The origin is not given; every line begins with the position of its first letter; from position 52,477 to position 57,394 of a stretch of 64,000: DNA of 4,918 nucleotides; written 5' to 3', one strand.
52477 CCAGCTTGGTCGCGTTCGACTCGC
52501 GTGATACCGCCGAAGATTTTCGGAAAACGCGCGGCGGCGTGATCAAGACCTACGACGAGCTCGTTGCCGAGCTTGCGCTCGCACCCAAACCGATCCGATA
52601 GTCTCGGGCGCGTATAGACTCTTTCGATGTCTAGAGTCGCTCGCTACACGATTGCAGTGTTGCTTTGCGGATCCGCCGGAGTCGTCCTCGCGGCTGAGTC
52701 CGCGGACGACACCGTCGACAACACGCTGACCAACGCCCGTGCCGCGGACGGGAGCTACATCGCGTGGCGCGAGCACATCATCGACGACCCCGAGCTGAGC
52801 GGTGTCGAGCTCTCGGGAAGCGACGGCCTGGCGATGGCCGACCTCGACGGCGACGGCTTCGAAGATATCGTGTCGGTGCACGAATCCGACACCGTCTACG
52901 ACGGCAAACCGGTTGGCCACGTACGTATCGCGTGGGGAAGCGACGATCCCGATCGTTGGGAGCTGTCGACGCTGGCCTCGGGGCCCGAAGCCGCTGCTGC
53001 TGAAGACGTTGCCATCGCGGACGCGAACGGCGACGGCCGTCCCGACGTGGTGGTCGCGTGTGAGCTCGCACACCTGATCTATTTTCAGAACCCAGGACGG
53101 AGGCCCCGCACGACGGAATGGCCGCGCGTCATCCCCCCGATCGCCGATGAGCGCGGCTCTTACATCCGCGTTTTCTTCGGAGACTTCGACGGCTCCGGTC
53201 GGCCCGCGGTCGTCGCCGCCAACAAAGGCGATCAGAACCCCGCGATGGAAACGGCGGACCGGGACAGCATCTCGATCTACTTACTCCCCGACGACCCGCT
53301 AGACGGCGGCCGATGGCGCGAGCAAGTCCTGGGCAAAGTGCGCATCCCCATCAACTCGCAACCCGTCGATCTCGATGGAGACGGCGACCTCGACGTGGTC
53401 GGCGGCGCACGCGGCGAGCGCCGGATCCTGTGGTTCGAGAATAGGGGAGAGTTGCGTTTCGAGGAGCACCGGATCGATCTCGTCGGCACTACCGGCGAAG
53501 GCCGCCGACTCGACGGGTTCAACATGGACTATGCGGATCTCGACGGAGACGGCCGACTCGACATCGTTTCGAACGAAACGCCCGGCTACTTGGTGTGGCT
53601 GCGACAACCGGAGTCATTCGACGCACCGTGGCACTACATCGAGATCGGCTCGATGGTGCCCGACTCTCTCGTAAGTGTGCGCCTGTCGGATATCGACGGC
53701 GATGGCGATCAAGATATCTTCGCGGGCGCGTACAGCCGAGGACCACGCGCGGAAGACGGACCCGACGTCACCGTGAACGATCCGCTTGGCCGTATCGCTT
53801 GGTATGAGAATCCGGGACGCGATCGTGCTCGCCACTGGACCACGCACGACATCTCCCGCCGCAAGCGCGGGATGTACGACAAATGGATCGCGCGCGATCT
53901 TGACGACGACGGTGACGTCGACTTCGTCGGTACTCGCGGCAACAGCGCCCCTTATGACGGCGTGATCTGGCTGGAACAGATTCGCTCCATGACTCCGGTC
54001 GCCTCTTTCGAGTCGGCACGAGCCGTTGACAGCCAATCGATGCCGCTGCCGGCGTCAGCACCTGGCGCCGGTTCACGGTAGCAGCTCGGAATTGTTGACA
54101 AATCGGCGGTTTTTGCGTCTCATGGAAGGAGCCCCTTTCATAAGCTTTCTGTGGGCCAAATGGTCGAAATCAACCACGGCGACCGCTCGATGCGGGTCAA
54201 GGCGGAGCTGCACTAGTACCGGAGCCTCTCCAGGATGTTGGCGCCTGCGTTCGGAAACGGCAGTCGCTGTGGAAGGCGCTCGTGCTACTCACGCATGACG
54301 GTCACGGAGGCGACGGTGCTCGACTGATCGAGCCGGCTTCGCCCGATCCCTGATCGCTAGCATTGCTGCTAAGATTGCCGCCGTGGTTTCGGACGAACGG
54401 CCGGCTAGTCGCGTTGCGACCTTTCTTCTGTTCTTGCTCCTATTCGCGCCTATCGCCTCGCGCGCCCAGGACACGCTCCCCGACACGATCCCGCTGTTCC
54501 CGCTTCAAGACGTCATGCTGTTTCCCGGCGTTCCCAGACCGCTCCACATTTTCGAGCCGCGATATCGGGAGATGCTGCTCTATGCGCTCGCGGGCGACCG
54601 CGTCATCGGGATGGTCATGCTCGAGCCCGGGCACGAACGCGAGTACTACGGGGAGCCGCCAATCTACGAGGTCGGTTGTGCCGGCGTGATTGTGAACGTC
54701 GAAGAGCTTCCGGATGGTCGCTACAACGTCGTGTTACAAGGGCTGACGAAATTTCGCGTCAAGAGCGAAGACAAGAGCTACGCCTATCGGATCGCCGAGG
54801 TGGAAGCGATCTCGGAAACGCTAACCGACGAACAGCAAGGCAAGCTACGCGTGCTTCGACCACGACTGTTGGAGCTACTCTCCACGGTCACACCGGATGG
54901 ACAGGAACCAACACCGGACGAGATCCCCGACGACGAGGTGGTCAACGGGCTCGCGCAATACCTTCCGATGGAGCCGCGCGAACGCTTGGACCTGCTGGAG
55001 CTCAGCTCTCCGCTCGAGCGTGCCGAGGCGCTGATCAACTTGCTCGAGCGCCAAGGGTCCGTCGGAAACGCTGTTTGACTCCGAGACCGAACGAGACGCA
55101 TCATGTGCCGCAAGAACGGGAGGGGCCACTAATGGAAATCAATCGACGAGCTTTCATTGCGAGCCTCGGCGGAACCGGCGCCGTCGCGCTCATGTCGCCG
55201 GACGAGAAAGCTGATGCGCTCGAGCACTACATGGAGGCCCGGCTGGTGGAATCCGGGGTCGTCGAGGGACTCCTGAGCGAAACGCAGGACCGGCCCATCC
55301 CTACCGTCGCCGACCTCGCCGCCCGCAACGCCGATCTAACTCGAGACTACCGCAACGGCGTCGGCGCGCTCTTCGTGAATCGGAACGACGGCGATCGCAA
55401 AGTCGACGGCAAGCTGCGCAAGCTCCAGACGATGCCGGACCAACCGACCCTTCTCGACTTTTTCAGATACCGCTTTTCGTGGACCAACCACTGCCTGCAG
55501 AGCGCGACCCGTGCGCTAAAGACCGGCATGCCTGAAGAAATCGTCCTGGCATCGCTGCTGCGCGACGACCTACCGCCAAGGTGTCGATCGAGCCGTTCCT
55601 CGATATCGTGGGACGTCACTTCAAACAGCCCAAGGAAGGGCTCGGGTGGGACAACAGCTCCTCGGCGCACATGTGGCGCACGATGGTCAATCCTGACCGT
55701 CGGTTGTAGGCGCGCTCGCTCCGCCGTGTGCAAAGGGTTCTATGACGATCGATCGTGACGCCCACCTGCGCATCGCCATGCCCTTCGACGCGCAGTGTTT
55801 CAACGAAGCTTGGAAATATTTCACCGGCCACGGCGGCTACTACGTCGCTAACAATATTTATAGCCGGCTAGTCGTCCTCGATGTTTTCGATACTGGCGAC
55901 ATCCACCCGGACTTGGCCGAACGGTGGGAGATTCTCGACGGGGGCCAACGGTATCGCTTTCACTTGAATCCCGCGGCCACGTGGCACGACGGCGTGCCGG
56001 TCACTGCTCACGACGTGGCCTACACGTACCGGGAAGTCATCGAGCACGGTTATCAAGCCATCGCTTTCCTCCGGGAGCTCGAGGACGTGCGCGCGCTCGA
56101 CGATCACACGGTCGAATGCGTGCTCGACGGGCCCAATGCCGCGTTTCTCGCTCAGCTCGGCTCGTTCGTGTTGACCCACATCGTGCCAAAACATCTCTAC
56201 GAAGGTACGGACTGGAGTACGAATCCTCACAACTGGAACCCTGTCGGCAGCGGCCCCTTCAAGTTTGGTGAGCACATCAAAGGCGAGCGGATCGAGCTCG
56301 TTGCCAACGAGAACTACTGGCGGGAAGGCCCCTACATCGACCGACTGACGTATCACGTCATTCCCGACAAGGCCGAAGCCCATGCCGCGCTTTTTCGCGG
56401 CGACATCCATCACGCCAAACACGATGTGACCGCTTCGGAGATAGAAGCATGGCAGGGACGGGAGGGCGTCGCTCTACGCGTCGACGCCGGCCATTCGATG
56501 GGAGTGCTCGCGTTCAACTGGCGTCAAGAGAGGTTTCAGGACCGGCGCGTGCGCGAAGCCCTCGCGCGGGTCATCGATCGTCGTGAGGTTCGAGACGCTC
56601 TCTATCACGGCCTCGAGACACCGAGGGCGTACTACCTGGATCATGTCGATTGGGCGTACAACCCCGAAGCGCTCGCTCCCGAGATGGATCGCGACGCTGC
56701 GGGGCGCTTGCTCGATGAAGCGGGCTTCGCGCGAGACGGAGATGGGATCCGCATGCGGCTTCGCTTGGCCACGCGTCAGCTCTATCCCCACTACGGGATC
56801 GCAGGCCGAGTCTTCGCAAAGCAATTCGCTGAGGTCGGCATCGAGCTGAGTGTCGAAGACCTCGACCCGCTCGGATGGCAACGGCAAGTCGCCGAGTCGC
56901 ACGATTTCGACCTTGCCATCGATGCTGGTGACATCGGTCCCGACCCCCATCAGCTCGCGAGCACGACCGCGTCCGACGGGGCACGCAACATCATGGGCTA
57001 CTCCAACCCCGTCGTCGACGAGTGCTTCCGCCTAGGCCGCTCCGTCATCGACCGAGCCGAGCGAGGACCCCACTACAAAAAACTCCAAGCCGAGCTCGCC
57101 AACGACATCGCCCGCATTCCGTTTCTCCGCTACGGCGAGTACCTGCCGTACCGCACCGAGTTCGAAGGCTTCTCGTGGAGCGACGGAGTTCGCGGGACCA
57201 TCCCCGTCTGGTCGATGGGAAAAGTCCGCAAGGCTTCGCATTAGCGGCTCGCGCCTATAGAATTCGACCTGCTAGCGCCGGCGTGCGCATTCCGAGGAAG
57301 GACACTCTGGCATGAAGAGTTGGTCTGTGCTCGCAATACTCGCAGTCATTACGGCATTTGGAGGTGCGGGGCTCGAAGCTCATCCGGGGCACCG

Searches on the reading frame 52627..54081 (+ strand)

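Call 10: search_protein_families(library=pfam, proteins=[window:52627-54081:+], max_evalue=0.001)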
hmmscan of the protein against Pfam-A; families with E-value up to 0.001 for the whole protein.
window:52627-54081:+ (484 aa): 4 families
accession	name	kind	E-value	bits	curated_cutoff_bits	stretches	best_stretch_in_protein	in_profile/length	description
PF13517.12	FG-GAP_3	-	1.6e-30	105.9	26.9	3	248-314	1-60/61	FG-GAP-like repeat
PF01839.29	FG-GAP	-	5.7e-13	48.9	22.1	0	350-372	4-26/37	FG-GAP repeat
PF22301.2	AUDH_beta_propeller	-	4.4e-06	27.1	27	0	388-412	2-25/179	Aldos-2-ulose dehydratase, beta-propeller domain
PF12256.14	TcdB_toxin_midN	-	8.1e-05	22.4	24.8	0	296-315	26-45/181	Insecticide toxin TcdB middle/N-terminal region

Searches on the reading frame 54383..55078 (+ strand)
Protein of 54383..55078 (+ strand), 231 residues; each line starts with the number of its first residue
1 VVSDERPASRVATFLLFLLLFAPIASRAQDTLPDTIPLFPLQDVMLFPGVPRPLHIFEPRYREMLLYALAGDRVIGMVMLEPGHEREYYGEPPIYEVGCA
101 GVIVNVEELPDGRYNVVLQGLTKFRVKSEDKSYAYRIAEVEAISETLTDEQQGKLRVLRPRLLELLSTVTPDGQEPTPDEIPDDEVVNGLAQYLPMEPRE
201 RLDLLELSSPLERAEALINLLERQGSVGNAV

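Call 96: search_protein_families(library=pfam, proteins=[window:54383-55078:+], max_evalue=0.0001)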
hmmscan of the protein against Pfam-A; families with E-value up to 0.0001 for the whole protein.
window:54383-55078:+ (231 aa): 1 family
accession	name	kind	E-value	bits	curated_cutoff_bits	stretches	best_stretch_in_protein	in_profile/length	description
PF02190.22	LON_substr_bdg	-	3.2e-38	132.1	28.7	1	35-223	1-200/200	ATP-dependent protease La (LON) substrate-binding domain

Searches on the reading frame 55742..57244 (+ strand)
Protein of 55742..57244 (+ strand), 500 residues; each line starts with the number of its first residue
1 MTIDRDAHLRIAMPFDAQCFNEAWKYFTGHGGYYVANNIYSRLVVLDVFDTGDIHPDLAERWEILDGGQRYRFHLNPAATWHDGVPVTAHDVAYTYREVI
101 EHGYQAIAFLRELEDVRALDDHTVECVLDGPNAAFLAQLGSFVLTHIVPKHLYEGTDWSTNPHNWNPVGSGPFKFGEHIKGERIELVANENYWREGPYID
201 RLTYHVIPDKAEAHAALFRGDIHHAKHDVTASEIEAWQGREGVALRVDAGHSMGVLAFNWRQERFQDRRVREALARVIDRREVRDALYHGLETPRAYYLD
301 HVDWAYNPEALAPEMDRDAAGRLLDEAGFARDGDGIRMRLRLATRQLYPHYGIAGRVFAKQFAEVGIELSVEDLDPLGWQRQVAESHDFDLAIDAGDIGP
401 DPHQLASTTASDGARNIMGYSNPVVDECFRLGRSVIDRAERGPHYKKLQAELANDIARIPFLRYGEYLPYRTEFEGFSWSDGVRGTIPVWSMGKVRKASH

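Call 10: search_protein_families(library=pfam, proteins=[window:55742-57244:+], max_evalue=0.001)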
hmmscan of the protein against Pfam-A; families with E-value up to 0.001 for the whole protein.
window:55742-57244:+ (500 aa): 1 family
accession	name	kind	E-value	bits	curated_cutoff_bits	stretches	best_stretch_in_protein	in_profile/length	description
PF00496.27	SBP_bac_5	-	2.1e-76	257.9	32.4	1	54-411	2-362/368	Bacterial extracellular solute-binding proteins, family 5 Middle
